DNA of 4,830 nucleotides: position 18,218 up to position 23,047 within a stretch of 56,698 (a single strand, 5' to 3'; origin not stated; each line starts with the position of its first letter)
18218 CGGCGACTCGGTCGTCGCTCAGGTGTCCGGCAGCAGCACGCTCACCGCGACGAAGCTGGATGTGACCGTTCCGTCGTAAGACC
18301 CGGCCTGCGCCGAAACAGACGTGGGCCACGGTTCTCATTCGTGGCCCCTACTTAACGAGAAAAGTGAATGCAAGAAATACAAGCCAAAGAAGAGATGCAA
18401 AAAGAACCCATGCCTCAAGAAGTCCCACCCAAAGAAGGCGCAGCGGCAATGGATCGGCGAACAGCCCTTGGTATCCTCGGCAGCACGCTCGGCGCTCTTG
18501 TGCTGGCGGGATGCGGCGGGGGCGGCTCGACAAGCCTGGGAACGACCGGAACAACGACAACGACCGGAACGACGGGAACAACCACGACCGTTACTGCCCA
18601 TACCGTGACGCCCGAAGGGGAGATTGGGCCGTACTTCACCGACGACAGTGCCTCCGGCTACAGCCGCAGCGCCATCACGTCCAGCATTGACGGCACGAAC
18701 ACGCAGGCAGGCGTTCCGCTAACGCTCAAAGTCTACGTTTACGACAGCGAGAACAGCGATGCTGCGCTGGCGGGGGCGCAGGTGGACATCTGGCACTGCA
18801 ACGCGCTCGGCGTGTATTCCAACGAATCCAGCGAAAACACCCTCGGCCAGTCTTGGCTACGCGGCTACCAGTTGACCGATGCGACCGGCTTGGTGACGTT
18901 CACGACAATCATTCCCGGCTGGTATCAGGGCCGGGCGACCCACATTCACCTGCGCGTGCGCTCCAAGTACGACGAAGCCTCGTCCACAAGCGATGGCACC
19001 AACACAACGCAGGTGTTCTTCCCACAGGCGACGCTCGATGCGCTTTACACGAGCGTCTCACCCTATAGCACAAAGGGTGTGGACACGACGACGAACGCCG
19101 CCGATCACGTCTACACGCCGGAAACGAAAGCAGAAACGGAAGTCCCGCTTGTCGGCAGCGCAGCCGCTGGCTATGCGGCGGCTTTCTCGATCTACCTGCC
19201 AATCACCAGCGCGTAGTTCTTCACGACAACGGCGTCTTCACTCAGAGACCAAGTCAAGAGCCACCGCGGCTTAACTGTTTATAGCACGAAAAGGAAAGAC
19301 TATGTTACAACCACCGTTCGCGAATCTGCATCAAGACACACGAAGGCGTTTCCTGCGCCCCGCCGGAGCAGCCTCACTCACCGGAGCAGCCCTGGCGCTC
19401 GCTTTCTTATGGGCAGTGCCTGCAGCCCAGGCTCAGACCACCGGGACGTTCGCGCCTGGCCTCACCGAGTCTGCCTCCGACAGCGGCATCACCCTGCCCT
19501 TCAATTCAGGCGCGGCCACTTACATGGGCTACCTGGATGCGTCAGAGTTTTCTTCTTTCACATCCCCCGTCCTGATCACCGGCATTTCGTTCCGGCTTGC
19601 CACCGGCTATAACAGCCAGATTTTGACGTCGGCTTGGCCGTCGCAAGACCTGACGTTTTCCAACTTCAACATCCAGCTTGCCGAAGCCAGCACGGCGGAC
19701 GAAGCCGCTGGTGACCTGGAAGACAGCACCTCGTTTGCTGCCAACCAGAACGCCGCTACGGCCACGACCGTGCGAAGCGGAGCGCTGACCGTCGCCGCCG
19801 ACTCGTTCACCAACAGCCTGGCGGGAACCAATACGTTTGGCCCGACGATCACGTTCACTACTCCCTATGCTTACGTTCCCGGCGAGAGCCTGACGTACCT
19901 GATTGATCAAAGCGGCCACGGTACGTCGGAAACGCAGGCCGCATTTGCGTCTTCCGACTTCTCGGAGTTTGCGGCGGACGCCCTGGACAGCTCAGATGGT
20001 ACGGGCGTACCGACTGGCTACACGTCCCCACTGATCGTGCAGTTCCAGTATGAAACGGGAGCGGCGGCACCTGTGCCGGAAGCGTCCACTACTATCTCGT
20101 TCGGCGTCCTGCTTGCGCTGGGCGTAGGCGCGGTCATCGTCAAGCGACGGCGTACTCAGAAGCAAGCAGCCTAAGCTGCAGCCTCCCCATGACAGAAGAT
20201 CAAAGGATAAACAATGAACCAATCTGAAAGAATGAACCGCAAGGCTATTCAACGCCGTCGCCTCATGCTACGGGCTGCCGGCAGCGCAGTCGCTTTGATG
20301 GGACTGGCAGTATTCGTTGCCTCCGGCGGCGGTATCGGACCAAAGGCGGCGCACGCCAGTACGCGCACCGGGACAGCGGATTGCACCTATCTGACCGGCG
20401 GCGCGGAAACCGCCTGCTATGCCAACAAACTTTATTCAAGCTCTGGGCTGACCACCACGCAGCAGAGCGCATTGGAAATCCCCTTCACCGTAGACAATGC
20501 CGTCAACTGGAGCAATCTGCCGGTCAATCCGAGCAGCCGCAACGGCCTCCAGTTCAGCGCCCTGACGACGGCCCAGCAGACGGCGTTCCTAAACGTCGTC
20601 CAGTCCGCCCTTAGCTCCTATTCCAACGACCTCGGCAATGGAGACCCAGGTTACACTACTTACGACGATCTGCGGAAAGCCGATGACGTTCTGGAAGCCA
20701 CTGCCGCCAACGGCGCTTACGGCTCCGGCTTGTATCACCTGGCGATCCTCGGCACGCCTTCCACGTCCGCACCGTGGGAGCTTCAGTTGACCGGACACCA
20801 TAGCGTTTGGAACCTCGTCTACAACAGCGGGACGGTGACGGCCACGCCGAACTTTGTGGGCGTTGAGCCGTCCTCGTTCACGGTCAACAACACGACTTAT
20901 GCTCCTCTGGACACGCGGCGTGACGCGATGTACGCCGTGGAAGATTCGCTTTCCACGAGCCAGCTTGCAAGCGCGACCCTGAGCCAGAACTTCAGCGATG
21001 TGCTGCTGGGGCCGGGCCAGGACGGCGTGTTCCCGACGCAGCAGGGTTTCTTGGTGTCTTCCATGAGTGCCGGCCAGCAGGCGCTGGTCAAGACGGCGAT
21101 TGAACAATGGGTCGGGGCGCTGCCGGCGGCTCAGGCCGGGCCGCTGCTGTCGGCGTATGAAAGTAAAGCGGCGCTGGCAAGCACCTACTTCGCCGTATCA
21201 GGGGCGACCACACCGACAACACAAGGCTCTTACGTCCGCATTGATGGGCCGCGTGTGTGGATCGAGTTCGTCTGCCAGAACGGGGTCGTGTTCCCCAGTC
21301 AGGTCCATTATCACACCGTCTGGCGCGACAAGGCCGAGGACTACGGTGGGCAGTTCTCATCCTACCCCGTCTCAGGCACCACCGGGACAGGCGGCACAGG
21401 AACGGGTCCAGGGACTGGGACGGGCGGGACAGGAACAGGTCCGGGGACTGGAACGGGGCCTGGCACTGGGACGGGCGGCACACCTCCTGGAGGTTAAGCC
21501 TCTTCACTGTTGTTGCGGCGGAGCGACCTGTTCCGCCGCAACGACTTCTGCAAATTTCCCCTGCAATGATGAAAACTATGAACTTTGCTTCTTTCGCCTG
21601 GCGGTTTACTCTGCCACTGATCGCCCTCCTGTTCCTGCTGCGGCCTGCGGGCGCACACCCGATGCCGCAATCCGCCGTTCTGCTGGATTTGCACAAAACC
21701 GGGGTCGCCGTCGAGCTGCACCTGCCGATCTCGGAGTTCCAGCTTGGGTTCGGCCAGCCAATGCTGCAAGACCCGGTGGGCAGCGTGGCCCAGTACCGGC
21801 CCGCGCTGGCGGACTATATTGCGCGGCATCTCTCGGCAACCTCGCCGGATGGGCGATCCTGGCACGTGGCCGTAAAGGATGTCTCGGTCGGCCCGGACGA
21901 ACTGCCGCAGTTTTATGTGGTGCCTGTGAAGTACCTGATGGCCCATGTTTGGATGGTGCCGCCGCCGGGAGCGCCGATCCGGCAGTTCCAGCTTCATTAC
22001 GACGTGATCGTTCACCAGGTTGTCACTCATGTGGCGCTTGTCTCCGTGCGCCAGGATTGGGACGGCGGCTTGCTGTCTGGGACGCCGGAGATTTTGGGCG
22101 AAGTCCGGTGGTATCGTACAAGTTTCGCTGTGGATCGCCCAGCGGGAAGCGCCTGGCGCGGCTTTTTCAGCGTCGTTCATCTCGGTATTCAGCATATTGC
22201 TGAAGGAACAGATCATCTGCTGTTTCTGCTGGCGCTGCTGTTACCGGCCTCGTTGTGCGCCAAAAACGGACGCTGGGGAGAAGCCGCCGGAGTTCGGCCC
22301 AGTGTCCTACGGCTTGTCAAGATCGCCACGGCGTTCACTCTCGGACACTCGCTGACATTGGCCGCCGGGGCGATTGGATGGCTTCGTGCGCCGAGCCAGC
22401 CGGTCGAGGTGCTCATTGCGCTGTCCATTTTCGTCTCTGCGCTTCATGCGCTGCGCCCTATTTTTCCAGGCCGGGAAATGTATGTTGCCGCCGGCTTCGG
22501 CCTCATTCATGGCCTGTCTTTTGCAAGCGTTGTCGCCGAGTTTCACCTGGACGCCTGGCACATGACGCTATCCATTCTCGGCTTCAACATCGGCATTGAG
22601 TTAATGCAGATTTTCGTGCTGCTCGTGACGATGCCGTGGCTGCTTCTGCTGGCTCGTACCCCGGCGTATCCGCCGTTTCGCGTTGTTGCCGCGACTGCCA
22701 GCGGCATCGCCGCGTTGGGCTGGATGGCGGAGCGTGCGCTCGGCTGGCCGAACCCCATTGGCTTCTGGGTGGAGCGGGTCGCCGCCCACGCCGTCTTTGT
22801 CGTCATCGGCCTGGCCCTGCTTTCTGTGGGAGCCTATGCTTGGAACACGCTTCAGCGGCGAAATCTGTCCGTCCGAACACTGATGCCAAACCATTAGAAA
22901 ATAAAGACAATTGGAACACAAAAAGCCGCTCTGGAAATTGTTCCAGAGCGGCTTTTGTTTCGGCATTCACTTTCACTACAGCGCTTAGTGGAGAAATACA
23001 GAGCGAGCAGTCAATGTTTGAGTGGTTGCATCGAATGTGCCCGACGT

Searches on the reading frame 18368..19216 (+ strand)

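Call 63: search_protein_families(library=pfam, proteins=[window:18368-19216:+], max_evalue=0.0001)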
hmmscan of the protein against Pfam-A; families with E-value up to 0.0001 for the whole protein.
window:18368-19216:+ (282 aa): 1 family
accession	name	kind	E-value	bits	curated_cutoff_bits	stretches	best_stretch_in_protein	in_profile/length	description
PF00775.27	Dioxygenase_C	-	5.6e-12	45.9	27.3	1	87-190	3-100/182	Dioxygenase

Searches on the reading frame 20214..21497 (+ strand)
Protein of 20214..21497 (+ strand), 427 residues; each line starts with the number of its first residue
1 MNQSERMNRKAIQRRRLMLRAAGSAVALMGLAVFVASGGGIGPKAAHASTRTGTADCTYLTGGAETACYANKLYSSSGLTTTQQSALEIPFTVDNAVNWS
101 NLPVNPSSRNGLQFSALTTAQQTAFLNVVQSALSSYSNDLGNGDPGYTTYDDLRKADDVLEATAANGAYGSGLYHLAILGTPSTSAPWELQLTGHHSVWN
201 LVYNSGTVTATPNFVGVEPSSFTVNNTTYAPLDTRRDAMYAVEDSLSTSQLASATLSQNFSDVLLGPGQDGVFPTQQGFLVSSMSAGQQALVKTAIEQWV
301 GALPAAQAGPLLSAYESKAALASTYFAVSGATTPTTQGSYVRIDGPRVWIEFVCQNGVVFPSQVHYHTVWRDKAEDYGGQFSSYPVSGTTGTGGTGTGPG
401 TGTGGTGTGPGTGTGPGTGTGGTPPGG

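Call 63: search_protein_families(library=pfam, proteins=[window:20214-21497:+], max_evalue=0.0001)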
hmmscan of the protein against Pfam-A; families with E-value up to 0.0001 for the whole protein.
window:20214-21497:+ (427 aa): 1 family
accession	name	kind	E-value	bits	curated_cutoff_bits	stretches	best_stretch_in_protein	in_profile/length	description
PF12006.13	DUF3500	-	1e-66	226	27.2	1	70-378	12-296/297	Protein of unknown function (DUF3500)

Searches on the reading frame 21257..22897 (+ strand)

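Call 63: search_protein_families(library=pfam, proteins=[window:21257-22897:+], max_evalue=0.0001)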
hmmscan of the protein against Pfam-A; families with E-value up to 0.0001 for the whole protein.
window:21257-22897:+ (546 aa): 1 family
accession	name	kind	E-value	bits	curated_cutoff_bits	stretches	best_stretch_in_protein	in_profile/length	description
PF13795.12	HupE_UreJ_2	-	2.9e-41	141.2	24.5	1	307-467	2-154/156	HupE / UreJ protein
